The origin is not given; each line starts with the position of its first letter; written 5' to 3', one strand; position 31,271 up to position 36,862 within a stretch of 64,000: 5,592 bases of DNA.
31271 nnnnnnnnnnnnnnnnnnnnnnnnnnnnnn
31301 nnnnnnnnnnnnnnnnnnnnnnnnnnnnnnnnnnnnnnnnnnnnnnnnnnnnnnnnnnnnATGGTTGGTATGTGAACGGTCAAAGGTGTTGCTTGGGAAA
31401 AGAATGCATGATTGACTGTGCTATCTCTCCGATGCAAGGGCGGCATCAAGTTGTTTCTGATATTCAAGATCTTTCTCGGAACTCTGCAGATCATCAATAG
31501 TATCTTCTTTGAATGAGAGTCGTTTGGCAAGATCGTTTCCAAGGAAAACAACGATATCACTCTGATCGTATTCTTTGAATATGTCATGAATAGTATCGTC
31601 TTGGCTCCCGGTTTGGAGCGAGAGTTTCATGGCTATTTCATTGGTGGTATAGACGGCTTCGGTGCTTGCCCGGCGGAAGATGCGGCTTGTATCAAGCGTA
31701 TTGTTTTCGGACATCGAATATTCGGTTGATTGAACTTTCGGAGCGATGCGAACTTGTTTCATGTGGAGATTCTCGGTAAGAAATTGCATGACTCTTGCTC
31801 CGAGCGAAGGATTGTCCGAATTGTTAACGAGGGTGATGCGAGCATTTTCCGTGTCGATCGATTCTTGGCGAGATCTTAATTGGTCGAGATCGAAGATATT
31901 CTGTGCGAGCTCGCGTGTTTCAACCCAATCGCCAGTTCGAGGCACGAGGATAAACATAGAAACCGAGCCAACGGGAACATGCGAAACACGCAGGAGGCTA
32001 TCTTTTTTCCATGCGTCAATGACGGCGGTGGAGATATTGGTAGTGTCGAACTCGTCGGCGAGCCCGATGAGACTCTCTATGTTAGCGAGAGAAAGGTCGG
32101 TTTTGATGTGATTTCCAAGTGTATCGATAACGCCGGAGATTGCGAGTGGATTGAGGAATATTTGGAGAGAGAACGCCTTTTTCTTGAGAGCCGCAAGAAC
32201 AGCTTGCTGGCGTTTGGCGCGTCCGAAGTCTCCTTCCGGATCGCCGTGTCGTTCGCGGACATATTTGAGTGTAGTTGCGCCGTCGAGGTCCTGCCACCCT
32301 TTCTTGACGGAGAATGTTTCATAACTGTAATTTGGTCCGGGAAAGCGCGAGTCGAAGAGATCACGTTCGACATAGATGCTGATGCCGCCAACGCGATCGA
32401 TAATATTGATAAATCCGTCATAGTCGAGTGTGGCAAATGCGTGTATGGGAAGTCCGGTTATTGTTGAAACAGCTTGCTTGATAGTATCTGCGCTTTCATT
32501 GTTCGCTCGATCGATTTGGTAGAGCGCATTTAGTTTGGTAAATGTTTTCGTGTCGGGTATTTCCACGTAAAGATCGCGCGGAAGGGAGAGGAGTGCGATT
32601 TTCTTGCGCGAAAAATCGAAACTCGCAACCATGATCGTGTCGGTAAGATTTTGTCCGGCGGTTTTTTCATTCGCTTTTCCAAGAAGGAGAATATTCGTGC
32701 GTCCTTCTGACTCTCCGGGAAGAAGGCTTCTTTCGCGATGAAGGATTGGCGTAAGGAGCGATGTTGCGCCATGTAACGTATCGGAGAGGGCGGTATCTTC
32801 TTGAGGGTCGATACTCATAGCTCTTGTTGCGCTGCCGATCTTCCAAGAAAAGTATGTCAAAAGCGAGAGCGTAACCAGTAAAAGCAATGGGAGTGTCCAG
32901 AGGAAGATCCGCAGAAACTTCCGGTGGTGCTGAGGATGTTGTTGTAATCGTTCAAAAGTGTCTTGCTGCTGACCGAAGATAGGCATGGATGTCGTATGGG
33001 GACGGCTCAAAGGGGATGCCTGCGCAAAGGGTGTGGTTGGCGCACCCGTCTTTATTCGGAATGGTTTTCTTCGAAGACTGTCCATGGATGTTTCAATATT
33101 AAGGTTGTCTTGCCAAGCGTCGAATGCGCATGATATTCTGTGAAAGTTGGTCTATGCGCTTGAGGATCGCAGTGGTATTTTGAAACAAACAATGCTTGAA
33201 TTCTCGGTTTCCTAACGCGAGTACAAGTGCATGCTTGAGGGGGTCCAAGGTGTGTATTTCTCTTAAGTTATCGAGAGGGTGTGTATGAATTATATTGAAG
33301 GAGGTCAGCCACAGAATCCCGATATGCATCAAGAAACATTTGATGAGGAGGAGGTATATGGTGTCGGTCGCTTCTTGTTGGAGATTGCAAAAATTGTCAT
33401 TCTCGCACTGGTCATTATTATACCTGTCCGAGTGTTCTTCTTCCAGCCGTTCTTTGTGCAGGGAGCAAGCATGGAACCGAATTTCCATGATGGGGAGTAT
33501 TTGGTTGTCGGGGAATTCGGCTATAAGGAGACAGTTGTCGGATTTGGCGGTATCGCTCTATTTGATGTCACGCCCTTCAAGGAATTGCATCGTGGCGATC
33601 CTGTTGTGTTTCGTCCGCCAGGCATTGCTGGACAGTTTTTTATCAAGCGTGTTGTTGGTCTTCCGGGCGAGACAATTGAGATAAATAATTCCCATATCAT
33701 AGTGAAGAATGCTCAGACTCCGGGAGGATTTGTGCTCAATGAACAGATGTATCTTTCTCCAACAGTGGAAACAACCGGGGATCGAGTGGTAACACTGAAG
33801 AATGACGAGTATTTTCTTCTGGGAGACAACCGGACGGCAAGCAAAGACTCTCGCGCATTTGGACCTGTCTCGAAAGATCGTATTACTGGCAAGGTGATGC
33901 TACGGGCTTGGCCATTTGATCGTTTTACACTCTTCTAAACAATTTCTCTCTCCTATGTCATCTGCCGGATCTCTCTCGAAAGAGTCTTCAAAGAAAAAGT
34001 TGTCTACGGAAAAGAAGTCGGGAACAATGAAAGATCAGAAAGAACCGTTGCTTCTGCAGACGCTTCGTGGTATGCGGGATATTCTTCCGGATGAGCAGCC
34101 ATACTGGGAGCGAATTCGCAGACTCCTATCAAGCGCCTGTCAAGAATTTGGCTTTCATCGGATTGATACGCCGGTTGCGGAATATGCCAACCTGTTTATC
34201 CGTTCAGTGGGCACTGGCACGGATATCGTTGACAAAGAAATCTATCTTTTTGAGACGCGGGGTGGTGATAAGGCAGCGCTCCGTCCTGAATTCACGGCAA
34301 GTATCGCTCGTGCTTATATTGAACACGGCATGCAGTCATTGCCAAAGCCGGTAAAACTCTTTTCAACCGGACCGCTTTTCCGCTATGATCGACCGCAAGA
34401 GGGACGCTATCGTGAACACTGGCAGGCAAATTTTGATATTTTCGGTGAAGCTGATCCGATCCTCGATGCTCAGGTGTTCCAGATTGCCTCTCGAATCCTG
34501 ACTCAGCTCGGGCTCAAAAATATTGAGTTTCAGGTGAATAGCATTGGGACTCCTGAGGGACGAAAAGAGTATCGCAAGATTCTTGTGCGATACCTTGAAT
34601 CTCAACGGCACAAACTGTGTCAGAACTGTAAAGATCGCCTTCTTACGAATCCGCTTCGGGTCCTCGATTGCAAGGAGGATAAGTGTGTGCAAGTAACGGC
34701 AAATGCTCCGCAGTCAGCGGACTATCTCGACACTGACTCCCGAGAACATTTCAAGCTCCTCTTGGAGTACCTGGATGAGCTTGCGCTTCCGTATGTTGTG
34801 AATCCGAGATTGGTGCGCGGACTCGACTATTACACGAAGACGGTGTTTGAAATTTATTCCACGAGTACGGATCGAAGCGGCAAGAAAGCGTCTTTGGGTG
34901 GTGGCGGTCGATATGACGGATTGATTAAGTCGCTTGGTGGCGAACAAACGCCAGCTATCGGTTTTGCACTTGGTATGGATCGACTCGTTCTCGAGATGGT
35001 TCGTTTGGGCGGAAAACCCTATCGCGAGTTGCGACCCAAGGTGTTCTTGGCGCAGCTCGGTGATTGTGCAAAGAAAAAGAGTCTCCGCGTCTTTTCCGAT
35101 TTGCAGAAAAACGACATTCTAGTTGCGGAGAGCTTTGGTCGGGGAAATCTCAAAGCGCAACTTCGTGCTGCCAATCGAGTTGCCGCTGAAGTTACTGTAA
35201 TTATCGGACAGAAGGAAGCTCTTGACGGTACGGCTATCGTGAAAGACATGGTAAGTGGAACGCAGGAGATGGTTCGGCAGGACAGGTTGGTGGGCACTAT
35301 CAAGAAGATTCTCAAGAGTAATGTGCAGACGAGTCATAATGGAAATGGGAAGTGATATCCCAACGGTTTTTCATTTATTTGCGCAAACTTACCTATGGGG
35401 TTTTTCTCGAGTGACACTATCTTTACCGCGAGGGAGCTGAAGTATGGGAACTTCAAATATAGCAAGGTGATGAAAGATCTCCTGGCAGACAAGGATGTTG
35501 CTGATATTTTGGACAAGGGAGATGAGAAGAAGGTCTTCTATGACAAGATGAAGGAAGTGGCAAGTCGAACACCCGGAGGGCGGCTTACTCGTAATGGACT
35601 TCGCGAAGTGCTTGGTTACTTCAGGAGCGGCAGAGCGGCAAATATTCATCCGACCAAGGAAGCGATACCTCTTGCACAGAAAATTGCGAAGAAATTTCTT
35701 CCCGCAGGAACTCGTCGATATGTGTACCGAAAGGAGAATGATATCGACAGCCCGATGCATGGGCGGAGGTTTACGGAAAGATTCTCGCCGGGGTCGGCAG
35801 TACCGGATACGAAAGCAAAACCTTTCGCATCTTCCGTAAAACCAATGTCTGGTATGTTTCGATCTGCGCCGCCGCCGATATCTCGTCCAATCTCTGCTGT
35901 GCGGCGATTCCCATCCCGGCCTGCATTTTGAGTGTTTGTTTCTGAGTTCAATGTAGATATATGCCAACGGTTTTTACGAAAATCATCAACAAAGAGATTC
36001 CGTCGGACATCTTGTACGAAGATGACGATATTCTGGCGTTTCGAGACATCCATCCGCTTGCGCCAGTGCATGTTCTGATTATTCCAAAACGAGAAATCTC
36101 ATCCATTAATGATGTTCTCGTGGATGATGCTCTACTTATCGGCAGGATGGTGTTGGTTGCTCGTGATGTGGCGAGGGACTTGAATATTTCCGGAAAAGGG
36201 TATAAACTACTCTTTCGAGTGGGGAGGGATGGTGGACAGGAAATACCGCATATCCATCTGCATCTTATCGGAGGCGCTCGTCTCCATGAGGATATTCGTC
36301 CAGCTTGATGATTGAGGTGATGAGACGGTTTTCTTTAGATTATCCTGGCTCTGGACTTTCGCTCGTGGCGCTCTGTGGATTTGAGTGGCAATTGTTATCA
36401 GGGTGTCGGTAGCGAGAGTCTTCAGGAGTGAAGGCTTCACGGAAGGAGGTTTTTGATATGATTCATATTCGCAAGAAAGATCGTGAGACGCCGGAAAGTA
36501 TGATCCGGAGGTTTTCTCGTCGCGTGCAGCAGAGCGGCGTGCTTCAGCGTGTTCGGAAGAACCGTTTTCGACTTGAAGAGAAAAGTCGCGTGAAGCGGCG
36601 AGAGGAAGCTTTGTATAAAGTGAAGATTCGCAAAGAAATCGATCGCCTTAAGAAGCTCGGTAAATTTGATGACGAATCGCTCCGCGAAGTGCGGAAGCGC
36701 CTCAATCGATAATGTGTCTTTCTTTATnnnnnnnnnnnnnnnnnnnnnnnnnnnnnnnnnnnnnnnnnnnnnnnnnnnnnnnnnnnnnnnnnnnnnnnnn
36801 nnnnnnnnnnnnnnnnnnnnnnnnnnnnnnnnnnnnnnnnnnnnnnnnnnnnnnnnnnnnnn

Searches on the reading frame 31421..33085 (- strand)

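Call 66: search_protein_families(library=pfam, proteins=[window:31421-33085:-], max_evalue=0.0001)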
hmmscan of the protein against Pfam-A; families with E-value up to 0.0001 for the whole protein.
window:31421-33085:- (554 aa): 1 family
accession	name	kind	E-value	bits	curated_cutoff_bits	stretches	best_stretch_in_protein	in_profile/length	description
PF03816.19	LytR_cpsA_psr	-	1.8e-36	126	24.6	1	148-304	2-148/150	LytR_cpsA_psr family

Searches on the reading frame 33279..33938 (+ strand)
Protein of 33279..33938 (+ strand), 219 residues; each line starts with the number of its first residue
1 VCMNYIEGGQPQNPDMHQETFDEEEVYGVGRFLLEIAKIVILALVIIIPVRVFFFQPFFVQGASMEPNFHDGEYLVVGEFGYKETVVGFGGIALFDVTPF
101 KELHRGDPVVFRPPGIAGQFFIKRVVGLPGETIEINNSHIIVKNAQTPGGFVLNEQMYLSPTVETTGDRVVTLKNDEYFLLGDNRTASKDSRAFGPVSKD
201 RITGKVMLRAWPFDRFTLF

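Call 20: search_protein_families(library=pfam, proteins=[window:33279-33938:+], max_evalue=0.01)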
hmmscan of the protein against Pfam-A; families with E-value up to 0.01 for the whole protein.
window:33279-33938:+ (219 aa): 2 families
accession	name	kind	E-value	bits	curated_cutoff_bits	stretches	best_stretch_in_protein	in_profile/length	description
PF10502.14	Peptidase_S26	-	4.6e-41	141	22.9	1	34-211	2-168/168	Signal peptidase, peptidase S26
PF00717.28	Peptidase_S24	-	0.00017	21.7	23.3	0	59-127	39-84/116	Peptidase S24-like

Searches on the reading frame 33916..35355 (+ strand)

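Call 20: search_protein_families(library=pfam, proteins=[window:33916-35355:+], max_evalue=0.01)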
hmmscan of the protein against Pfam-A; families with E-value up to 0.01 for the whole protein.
window:33916-35355:+ (479 aa): 3 families
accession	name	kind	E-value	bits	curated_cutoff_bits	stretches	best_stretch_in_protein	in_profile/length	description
PF13393.11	tRNA-synt_His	-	9.9e-40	137.1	25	1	52-357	1-308/308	Histidyl-tRNA synthetase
PF00587.30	tRNA-synt_2b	-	6.9e-12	46.2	29.3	1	110-359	1-173/179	tRNA synthetase class II core domain (G, H, P, S and T)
PF03129.25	HGTP_anticodon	-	9.4e-07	29.3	21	1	376-464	2-93/94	Anticodon binding domain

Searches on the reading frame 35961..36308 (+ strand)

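Call 20: search_protein_families(library=pfam, proteins=[window:35961-36308:+], max_evalue=0.01)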
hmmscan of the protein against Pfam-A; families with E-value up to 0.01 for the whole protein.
window:35961-36308:+ (115 aa): 2 families
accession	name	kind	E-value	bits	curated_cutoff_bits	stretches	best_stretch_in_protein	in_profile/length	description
PF01230.28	HIT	-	6.5e-25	88.1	21.5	1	10-106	1-96/98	HIT domain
PF11969.13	DcpS_C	-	2.6e-23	83.1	24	1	3-104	2-101/114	Scavenger mRNA decapping enzyme C-term binding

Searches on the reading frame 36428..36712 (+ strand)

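Call 20: search_protein_families(library=pfam, proteins=[window:36428-36712:+], max_evalue=0.01)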
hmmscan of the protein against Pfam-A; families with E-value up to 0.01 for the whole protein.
window:36428-36712:+ (94 aa): 1 family
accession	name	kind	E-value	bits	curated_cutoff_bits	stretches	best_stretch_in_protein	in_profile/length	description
PF01165.25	Ribosomal_S21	-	0.0061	16.7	27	1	14-59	2-46/55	Ribosomal protein S21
